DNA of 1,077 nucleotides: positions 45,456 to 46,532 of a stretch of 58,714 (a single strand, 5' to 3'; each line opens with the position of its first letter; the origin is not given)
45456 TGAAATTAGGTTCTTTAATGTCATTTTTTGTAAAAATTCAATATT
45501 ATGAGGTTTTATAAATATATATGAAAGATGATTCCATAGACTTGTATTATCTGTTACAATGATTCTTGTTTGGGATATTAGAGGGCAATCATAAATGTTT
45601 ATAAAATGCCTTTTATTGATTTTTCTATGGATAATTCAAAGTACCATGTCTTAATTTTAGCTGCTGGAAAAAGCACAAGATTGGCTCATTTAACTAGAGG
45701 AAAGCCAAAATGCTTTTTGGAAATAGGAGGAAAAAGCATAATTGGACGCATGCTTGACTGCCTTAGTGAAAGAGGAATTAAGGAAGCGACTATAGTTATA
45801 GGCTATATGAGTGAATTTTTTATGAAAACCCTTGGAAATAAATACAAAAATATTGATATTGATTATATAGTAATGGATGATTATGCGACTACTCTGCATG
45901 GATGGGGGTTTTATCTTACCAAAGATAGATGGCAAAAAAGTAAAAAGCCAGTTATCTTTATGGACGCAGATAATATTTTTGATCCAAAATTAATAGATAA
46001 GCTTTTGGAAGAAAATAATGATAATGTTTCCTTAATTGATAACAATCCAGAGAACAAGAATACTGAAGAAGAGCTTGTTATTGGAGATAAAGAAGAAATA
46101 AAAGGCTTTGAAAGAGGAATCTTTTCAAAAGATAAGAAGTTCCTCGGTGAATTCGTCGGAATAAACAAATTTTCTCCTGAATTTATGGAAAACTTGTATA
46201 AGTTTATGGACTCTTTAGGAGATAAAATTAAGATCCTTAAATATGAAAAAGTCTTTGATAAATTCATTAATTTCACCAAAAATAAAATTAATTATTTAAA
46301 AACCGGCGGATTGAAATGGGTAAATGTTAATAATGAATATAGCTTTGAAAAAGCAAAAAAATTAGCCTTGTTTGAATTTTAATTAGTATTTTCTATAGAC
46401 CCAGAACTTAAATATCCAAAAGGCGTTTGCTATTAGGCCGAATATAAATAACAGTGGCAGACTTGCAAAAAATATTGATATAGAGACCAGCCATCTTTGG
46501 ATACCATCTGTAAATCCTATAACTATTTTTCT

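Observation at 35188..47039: Complete 2-aminoethylphosphonate biosynthesis and activation cluster in a reduced archaeon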

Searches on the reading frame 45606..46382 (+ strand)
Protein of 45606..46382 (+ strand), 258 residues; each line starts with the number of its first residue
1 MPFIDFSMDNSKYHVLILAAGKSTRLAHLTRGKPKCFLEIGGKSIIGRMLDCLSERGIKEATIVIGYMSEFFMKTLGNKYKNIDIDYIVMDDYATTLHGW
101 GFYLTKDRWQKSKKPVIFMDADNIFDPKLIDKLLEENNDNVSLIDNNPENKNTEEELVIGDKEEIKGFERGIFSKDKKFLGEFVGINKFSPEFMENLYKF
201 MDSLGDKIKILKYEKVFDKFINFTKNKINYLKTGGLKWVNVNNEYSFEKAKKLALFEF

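Call 6: search_protein_families(library=pfam, proteins=[window:45606-46382:+], max_evalue=0.01)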
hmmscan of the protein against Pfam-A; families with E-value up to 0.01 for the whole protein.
window:45606-46382:+ (258 aa): 4 families
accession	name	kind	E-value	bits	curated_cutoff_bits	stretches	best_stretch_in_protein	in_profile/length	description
PF12804.13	NTP_transf_3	-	2.1e-09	38.2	27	1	15-136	1-110/160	MobA-like NTP transferase domain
PF00483.29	NTP_transferase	-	4.6e-09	36.7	21.2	1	16-133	3-124/245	Nucleotidyl transferase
PF01128.25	IspD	-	0.0012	19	27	1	14-69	2-55/221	2-C-methyl-D-erythritol 4-phosphate cytidylyltransferase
PF00535.33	Glycos_transf_2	-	0.004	17.5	23.3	0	116-143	82-110/168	Glycosyl transferase family 2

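Call 35: search_solved_structures(query=window:45606-46382:+, max_evalue=0.01, show_alignments=3)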
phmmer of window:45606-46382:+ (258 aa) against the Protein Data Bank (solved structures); distinct sequences matched with E-value up to 0.01: 15.
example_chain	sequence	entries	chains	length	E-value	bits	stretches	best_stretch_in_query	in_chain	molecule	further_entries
1jyk_A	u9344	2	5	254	3.2e-10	43.5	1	12-125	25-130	CTP:phosphocholine Cytidylyltransferase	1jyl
6pd1_A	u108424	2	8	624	2.8e-09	40.4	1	15-216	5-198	Nucleotidyl transferase/aminotransferase, class V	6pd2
5xhw_A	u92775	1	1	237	2.4e-06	30.8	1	12-92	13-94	Putative 6-deoxy-D-mannoheptose pathway protein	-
1tzf_A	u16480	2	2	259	3.2e-06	30.4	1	15-82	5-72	Glucose-1-phosphate cytidylyltransferase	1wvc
6jq8_A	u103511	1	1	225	6.1e-06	29.4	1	13-92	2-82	Putative 6-deoxy-D-mannoheptose pathway protein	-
2ggo_A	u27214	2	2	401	0.00025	24.1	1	16-76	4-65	401aa long hypothetical glucose-1-phosphate thymidylyltransferase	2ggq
5z09_A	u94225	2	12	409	0.00025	24.1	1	16-76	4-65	Dual sugar-1-phosphate nucleotidylyltransferase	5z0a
4fce_A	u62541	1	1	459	0.00045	23.3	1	7-80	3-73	Bifunctional protein GlmU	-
4jd0_A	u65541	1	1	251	0.00076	22.6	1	14-143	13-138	Nucleotidyl transferase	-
3fww_A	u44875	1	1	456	0.0012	22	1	8-80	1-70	Bifunctional protein glmU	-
7d72_K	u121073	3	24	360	0.0014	21.7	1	15-126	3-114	Mannose-1-phosphate guanyltransferase beta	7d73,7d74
7x8j_A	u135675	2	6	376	0.0029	20.7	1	15-128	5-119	Mannose-1-phosphate guanylyltransferase 1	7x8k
8yre_D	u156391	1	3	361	0.003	20.6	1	15-128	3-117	Mannose-1-phosphate guanylyltransferase 1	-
8hhd_A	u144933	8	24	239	0.0046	20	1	5-77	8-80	Nucleotidyl transferase | N-acetylmuramate alpha-1-phosphate uridylyltransferase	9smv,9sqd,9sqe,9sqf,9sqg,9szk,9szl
9dqf_A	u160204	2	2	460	0.0049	19.9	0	12-78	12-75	Bifunctional protein GlmU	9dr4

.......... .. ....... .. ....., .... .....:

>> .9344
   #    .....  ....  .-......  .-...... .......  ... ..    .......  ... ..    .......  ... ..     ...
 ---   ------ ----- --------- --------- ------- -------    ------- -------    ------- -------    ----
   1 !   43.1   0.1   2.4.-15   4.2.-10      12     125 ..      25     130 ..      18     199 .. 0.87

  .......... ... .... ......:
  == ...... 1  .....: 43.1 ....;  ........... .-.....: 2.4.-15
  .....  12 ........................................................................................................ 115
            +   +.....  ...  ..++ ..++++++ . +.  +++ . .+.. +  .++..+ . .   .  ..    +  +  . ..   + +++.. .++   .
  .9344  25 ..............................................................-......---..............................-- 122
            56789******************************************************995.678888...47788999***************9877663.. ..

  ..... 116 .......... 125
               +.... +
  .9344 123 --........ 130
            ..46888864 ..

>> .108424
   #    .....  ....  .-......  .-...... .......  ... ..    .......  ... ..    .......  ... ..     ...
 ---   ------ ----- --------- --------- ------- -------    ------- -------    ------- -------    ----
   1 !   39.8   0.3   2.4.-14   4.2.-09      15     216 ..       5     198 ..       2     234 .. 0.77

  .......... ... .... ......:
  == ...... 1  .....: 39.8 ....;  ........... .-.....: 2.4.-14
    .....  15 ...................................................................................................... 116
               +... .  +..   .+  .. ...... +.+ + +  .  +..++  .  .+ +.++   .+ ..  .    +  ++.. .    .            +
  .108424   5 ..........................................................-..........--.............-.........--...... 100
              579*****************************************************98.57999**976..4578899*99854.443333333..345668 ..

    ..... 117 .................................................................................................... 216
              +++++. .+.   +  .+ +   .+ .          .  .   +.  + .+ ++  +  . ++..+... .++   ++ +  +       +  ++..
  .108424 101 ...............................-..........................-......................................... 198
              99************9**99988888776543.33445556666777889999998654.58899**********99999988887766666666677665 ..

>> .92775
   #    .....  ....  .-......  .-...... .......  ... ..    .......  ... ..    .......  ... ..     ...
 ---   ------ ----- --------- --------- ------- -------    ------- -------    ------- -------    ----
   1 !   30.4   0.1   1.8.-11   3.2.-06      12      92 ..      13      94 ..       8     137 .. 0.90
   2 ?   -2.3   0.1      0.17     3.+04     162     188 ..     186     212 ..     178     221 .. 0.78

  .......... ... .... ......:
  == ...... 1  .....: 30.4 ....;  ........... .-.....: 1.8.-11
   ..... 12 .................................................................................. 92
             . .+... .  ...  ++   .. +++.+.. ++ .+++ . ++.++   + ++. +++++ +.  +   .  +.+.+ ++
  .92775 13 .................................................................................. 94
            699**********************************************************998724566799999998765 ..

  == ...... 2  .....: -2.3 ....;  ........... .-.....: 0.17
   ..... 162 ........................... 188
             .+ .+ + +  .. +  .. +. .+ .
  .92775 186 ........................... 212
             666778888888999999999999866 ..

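Call 86: search_protein_families(library=ncbifam, proteins=[window:45606-46382:+], max_evalue=0.00001)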
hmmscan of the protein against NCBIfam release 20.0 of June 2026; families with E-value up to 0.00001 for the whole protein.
window:45606-46382:+ (258 aa): 17 families
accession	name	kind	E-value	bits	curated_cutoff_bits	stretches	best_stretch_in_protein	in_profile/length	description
NF041313.1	UDPGP_AglF_Halo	equivalog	6.6e-19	68.3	400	1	16-159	4-145/234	UTP--glucose-1-phosphate uridylyltransferase AglF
TIGR03992.1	Arch_glmU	subfamily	1.4e-17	63.7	292.1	1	15-146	3-130/393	bifunctional sugar-1-phosphate nucleotidylyltransferase/acetyltransferase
NF041135.1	IPPtranDIPPsyn_Thcocales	equivalog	8.9e-13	48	580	1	16-253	4-216/419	bifunctional L-myo-inositol-1-phosphate cytidylyltransferase/CDP-L-myo-inositol myo-inositolphosphotransferase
NF045697.1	MurNAcPUrMurU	equivalog_domain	4.3e-10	39.4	370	1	16-125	1-107/229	N-acetylmuramate alpha-1-phosphate uridylyltransferase MurU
TIGR01208.1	rmlA_long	equivalog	5.3e-10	38.7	320.25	1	16-129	3-114/353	glucose-1-phosphate thymidylyltransferase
NF045761.1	NAMPUrTaseMurU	equivalog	1.4e-09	38.1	250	1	15-87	3-76/226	N-acetylmuramate alpha-1-phosphate uridylyltransferase MurU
TIGR02623.1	G1P_cyt_trans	equivalog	7.9e-09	35.3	300.25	1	15-78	3-66/255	glucose-1-phosphate cytidylyltransferase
NF049965.1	GlMnHpPGnyltfHddC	equivalog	1.7e-08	34.4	300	1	15-220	3-204/221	D-glycero-D-manno-heptose 1-phosphate guanosyltransferase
NF041173.1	Sug_nt_acttase_Thmprot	equivalog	2.4e-08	33.4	600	1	14-246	2-219/405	bifunctional sugar-1-phosphate nucleotidylyltransferase/acetyltransferase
TIGR01173.1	glmU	equivalog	8.4e-08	31.5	366.85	1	14-150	2-131/452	bifunctional UDP-N-acetylglucosamine diphosphorylase/glucosamine-1-phosphate N-acetyltransferase GlmU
NF052502.1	man1P_GTase_Rv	exception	3.1e-07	29.6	440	1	16-95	4-84/352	mannose-1-phosphate guanylyltransferase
NF045665.1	NTPtran_DVU1551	equivalog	6.6e-07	28.7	315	1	15-94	3-73/359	DVU_1551 family NTP transferase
TIGR03310.1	matur_MocA_YgfJ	equivalog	7.9e-07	29.2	186.45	1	15-90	2-69/188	molybdenum cofactor cytidylyltransferase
NF010940.0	PRK14360.1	equivalog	2.1e-06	26.6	602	1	14-100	3-83/452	bifunctional UDP-N-acetylglucosamine diphosphorylase/glucosamine-1-phosphate N-acetyltransferase GlmU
NF038362.1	Sden_1164_fam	equivalog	2.5e-06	27.2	300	1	15-192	4-187/266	Sden_1164 family protein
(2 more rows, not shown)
